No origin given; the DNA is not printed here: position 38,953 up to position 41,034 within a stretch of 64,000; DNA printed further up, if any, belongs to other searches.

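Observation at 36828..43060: Three tandem, individually promoted and terminated cassettes for an unrecognised ~590-aa outer-membrane barrel family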

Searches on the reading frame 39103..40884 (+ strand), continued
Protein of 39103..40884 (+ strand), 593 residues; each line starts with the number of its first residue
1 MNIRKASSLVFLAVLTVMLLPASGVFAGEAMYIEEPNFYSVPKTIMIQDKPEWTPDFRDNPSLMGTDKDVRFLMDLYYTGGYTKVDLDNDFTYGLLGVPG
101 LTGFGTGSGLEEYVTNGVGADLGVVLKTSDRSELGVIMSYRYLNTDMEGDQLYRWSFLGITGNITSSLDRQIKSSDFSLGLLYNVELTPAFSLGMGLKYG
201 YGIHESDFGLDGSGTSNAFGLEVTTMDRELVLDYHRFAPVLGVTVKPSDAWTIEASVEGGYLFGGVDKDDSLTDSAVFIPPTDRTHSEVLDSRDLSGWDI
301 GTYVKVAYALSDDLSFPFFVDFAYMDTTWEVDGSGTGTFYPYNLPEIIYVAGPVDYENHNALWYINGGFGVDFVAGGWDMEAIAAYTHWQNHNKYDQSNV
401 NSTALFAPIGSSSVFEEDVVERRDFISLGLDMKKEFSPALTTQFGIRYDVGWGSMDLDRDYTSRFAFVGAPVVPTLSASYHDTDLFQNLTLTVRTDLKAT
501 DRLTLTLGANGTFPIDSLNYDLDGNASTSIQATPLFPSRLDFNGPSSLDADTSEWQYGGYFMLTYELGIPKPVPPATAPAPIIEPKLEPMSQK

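Call 46: fold_search(model_id=the predicted structure, library=pdb)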
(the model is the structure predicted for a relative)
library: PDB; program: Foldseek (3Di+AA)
matches with E <= 10: 865; with E <= 0.001: 218
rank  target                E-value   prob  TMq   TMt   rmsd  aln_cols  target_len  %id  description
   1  3dwo                  1.3e-09  1.00  0.38  0.48  10.9       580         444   11  Crystal structure of a Pseudomonas aeruginosa FadL homologue (released 2008-12-16)
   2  3pgs_B                3.6e-09  1.00  0.31  0.40  17.6       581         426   11  Phe3Gly mutant of EcFadL (released 2011-05-25)
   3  3dwn_A                4.0e-09  1.00  0.30  0.40  17.4       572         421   11  Crystal structure of the long-chain fatty acid transporter FadL mutant A77E/S100R (released 2008-12-16)
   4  3pgs_A                6.2e-09  1.00  0.31  0.40  17.2       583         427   11  Phe3Gly mutant of EcFadL (released 2011-05-25)
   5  3pgu                  8.7e-09  1.00  0.30  0.41  14.7       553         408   11  Phe3Glu mutant of EcFadL (released 2011-05-25)
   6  2r4o_A                1.8e-08  1.00  0.31  0.41  16.6       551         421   12  Crystal structure of the long-chain fatty acid transporter FadL mutant delta NPA (released 2008-09-16)
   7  1t16_A                2.1e-08  1.00  0.30  0.39  17.7       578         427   11  Crystal structure of the bacterial fatty acid transporter FadL from Escherichia coli (released 2004-06-15)
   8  3pf1_A                2.2e-08  1.00  0.28  0.37  17.8       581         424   12  E. coli FadL Asp348Ala mutant (released 2011-05-25)
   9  2r4l_C                4.5e-08  1.00  0.31  0.41  14.7       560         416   11  Crystal structure of the long-chain fatty acid transporter FadL mutant P34A (released 2008-09-16)
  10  3pgr                  7.8e-08  1.00  0.28  0.41  15.0       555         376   10  Asp348Arg mutant of EcFadL (released 2011-05-25)
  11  2r88_A                1.2e-07  1.00  0.27  0.40  17.9       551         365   10  Crystal structure of the long-chain fatty acid transporter FadL mutant delta S3 kink (released 2008-09-23)
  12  2r4n_A                2.1e-07  1.00  0.29  0.39  16.9       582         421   10  Crystal structure of the long-chain fatty acid transporter FadL mutant N33A (released 2008-09-16)
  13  6z9y_B                2.1e-07  1.00  0.23  0.22  24.6       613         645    9  Copper transporter OprC (released 2021-06-30)
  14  5fp1                  2.6e-07  1.00  0.22  0.20  25.1       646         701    8  Crystal structure of the siderophore receptor PiuA from Acinetobacter baumannii (released 2016-05-11)
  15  3bs0_A                2.8e-07  1.00  0.34  0.46  18.0       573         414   10  Crystal structure of the P. putida toluene transporter TodX (released 2008-06-10)
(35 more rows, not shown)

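Call 49: search_protein_families(library=pfam, proteins=[P0043, P0044, P0045, P0047, P0049, P0046, P0051], max_evalue=1)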
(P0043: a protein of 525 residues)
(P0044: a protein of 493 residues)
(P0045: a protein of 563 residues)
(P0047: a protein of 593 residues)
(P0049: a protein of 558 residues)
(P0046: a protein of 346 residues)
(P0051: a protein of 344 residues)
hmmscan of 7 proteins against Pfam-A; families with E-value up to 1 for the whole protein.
P0043 (525 aa): 2 families
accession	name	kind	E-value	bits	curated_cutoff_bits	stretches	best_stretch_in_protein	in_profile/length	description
PF04338.18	DUF481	-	0.013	15.9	21.1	0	363-428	88-153/210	Protein of unknown function, DUF481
PF09765.14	FANCL_d1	-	0.29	11.6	23.8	1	251-286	17-52/89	FANCL UBC-like domain 1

P0044 (493 aa): 0 families

P0045 (563 aa): 2 families
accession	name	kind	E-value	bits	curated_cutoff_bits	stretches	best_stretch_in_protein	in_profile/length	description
PF11854.14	MtrB_PioB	-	0.00061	18.9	23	1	293-454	455-586/635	Putative outer membrane beta-barrel porin, MtrB/PioB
PF04338.18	DUF481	-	0.17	12.3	21.1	1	288-337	142-194/210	Protein of unknown function, DUF481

P0047 (593 aa): 0 families

P0049 (558 aa): 1 family
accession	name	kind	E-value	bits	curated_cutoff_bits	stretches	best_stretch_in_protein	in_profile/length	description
PF13505.12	OMP_b-brl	-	0.0015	19.2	28.7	1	290-397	65-155/175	Outer membrane protein beta-barrel domain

P0046 (346 aa): 0 families

P0051 (344 aa): 0 families

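Call 70: find_encoding_contigs(protein=P0008, flank=10000, max_places=3)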
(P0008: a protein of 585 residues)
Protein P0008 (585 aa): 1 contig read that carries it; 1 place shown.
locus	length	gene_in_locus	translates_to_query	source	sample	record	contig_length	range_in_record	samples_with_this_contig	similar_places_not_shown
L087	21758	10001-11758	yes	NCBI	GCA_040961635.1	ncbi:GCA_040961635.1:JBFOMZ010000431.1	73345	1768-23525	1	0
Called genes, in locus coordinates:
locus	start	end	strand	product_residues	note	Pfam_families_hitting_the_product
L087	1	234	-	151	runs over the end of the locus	PF03061:4HBT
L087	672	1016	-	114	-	-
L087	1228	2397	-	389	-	PF04055:Radical_SAM, PF13186:SPASM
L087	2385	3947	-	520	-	PF00884:Sulfatase, PF16347:SGSH_C, PF14707:Sulfatase_C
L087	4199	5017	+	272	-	-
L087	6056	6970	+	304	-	-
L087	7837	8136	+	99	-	-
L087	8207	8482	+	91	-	-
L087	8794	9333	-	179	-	PF13279:4HBT_2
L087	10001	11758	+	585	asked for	-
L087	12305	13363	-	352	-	PF03193:RsgA_GTPase, PF01926:MMR_HSR1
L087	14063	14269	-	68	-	PF02416:TatA_B_E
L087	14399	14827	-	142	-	PF13279:4HBT_2, PF03061:4HBT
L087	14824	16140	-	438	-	PF01676:Metalloenzyme, PF10143:PhosphMutase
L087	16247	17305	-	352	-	PF00291:PALP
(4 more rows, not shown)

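Call 71: find_encoding_contigs(protein=P0010, flank=8000, max_places=2)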
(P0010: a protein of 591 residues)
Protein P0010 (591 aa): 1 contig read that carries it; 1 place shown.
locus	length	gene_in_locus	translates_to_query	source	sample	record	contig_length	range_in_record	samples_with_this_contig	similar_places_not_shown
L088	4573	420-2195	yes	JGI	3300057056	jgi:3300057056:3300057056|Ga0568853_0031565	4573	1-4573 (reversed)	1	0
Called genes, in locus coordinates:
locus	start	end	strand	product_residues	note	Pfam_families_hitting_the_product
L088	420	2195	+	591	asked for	-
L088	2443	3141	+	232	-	-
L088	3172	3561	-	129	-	PF07883:Cupin_2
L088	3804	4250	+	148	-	-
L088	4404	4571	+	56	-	?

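Call 72: find_encoding_contigs(protein=P0011, flank=8000, max_places=2)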
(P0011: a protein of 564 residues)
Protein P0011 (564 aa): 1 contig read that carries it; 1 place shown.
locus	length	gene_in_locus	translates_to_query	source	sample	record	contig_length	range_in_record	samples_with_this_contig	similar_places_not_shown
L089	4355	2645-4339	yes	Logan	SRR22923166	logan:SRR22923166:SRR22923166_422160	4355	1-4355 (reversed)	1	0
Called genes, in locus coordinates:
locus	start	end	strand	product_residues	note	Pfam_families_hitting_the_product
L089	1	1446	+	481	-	?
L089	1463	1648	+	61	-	-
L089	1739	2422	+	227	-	PF00515:TPR_1 (faint), PF07719:TPR_2 (faint), PF13181:TPR_8 (faint), PF13424:TPR_12 (faint), PF13428:TPR_14 (faint), PF13176:TPR_7 (faint), PF13432:TPR_16 (weak)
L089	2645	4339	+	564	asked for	-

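Call 73: find_encoding_contigs(protein=P0012, flank=8000, max_places=2)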
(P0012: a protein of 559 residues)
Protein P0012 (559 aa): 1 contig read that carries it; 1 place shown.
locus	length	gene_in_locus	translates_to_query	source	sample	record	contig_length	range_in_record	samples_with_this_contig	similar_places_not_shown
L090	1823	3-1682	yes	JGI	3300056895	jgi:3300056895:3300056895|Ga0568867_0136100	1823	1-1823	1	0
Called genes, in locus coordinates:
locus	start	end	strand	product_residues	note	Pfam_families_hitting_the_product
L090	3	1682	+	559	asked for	?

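Call 81: list_cluster_members(proteins=[P0008, P0009, P0013, P0014, P0015, P0016, P0018, P0019, P0021, P0022])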
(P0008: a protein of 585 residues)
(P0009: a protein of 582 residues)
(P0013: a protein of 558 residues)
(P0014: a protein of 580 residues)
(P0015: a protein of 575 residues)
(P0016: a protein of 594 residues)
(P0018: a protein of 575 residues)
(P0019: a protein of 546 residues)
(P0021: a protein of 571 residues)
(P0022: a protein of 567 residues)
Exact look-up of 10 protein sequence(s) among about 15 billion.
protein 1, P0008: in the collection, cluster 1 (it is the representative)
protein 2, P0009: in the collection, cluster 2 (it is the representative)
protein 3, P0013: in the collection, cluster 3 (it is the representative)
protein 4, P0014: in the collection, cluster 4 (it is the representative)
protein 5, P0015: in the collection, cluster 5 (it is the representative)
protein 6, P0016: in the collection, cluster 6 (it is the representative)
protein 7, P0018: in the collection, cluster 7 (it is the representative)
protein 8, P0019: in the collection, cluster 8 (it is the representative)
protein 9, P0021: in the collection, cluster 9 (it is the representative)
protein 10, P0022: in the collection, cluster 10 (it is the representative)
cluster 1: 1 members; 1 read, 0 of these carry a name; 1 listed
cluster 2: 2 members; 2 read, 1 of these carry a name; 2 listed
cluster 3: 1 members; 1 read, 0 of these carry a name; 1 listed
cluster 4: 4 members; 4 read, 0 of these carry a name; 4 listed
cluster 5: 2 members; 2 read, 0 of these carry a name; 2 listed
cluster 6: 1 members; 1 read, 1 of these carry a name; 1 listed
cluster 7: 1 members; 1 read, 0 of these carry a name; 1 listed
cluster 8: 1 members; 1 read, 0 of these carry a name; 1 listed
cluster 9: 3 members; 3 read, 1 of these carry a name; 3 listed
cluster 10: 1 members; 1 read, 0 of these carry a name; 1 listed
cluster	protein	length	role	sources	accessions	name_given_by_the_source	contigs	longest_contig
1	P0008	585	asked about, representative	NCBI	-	-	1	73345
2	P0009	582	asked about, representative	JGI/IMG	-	opacity protein-like surface antigen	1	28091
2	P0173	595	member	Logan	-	-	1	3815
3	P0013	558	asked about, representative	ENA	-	-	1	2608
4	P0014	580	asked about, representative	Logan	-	-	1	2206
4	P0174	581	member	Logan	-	-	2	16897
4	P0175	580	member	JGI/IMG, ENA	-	-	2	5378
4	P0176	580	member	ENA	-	-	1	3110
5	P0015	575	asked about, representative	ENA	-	-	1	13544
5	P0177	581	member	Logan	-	-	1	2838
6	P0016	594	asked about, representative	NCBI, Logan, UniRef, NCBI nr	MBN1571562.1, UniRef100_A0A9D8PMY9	MAG: hypothetical protein JW984_00015 [Deltaproteobacteria bacterium] | DUF5723 domain-containing protein n=1 Tax=Candidatus Zymogenus saltonus TaxID=2844893 ... | hypothetical protein [Candidatus Zymogenus saltonus]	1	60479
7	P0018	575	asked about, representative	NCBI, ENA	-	-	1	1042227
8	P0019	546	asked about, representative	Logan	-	-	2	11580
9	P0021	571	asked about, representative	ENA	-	-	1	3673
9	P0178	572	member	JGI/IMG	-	hypothetical protein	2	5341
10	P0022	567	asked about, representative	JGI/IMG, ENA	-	-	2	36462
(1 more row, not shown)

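Call 82: search_protein_families(library=pfam, proteins=[P0016, P0009, P0018], max_evalue=10)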
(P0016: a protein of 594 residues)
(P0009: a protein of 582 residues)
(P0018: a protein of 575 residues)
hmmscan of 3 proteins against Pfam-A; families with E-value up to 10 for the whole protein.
P0016 (594 aa): 1 family
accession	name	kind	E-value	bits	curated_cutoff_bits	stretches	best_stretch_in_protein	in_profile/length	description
PF13505.12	OMP_b-brl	-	0.089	13.4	28.7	2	318-463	73-172/175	Outer membrane protein beta-barrel domain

P0009 (582 aa): 1 family
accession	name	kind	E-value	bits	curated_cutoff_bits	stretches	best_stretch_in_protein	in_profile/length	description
PF13505.12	OMP_b-brl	-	0.0036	17.9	28.7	1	337-441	58-152/175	Outer membrane protein beta-barrel domain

P0018 (575 aa): 6 families
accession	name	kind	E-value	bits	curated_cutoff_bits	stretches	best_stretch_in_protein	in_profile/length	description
PF00593.30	TonB_dep_Rec_b-barrel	-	1e-06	29.4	27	2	99-267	102-242/436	TonB dependent receptor-like, beta-barrel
PF13557.12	Phenol_MetA_deg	-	0.0097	16.4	22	1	238-268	115-145/242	Putative MetA-pathway of phenol degradation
PF13505.12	OMP_b-brl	-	0.13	12.8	28.7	2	194-299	43-122/175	Outer membrane protein beta-barrel domain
PF05275.17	CopB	-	0.14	12.1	27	0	210-251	134-178/208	Copper resistance protein B precursor (CopB)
PF14905.12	OMP_b-brl_3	-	0.16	11.5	27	1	399-458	31-94/408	Outer membrane protein beta-barrel family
PF03797.25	Autotransporter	-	1.7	8.8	26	1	111-221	16-113/255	Autotransporter beta-domain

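Call 95: search_protein_families(library=ncbifam, alignment_id=A6, max_evalue=1)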
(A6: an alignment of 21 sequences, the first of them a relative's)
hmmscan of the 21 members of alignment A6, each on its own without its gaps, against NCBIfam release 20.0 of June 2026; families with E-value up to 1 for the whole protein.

A. member 1, P0001 (593 aa): 2 families
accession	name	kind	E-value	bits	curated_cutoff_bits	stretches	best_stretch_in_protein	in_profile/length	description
NF049866.1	outer_TDE1717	subfamily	0.036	14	135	0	156-203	74-125/210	TDE1717 family outer membrane beta-barrel protein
NF033709.1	PorV_fam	subfamily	0.06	12.9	90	1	160-220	94-151/326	PorV/PorQ family protein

B. families by the number of members that match (of 21 scanned): 5 families
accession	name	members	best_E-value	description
TIGR01786.1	TonB-hemlactrns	12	0.00026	TonB-dependent hemoglobin/transferrin/lactoferrin family receptor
NF033709.1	PorV_fam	6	0.0015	PorV/PorQ family protein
NF049866.1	outer_TDE1717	2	0.0066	TDE1717 family outer membrane beta-barrel protein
NF033710.1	T9SS_OM_PorV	1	0.004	type IX secretion system outer membrane channel protein PorV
NF053838.1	hit_Bd0108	1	0.031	predatory lifecycle switch protein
